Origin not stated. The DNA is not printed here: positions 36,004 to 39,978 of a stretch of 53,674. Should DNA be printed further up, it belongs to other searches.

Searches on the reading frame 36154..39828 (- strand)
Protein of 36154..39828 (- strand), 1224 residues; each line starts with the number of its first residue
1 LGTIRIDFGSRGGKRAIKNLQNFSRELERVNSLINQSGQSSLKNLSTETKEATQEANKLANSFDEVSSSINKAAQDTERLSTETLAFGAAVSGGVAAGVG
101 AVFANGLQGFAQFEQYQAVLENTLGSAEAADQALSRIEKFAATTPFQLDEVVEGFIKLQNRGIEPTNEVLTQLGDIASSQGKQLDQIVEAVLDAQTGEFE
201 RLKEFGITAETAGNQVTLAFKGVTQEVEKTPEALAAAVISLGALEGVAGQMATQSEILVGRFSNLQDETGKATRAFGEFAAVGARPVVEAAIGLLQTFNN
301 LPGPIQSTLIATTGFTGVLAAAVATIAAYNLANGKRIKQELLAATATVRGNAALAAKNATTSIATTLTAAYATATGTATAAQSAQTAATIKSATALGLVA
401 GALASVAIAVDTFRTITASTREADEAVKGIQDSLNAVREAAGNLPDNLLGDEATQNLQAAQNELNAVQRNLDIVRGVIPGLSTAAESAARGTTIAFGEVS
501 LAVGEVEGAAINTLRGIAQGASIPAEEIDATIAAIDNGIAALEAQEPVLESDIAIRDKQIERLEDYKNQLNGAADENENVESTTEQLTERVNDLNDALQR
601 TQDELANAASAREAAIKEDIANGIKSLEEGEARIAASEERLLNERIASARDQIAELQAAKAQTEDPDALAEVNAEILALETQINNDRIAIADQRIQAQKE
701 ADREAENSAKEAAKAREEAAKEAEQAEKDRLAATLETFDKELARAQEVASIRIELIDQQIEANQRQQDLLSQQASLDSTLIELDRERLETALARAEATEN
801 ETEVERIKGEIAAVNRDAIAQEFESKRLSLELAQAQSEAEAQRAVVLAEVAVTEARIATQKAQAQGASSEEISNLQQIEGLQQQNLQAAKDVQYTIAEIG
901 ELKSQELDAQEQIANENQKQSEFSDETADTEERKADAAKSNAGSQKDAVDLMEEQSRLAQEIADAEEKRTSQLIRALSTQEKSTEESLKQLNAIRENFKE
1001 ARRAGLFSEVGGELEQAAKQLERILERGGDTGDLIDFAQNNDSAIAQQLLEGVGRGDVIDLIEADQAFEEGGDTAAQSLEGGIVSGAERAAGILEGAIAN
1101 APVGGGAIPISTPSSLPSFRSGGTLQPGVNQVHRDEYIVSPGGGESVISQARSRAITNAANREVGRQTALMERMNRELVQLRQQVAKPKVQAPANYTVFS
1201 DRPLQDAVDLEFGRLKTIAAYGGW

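Call 7: search_protein_families(library=phrogs, proteins=[window:36154-39828:-], max_evalue=0.001)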
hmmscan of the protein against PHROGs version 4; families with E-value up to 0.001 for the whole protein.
window:36154-39828:- (1224 aa): 11 families
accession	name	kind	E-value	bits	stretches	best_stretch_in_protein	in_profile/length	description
phrog_26804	-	unknown function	2.7e-54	185.3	1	20-326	64-370/1066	-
phrog_5062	-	tail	3.4e-47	162.8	1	20-341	76-378/753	tail length tape measure protein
phrog_973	-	tail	6.6e-22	78.3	1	18-605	59-632/1465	tail length tape measure protein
phrog_1538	-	tail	1.1e-13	51.8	1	46-276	13-218/811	tail length tape measure protein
phrog_1716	-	tail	2.3e-13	50.6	1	45-969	24-735/943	tail length tape measure protein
phrog_1686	-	tail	7.7e-09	34.9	1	36-183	46-210/1224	tail length tape measure protein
phrog_1272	-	tail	2.4e-08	33.2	1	15-258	172-410/1606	tail length tape measure protein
phrog_9959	-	tail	4.3e-07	28.9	1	63-188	27-155/1708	tail length tape measure protein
phrog_2335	-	tail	2.1e-06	27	1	15-158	402-542/1536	tail length tape measure protein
phrog_1506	-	tail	0.00024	20.2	1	14-282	212-409/1269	tail length tape measure protein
phrog_1535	-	tail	0.00035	19.8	1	31-232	187-324/1152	tail length tape measure protein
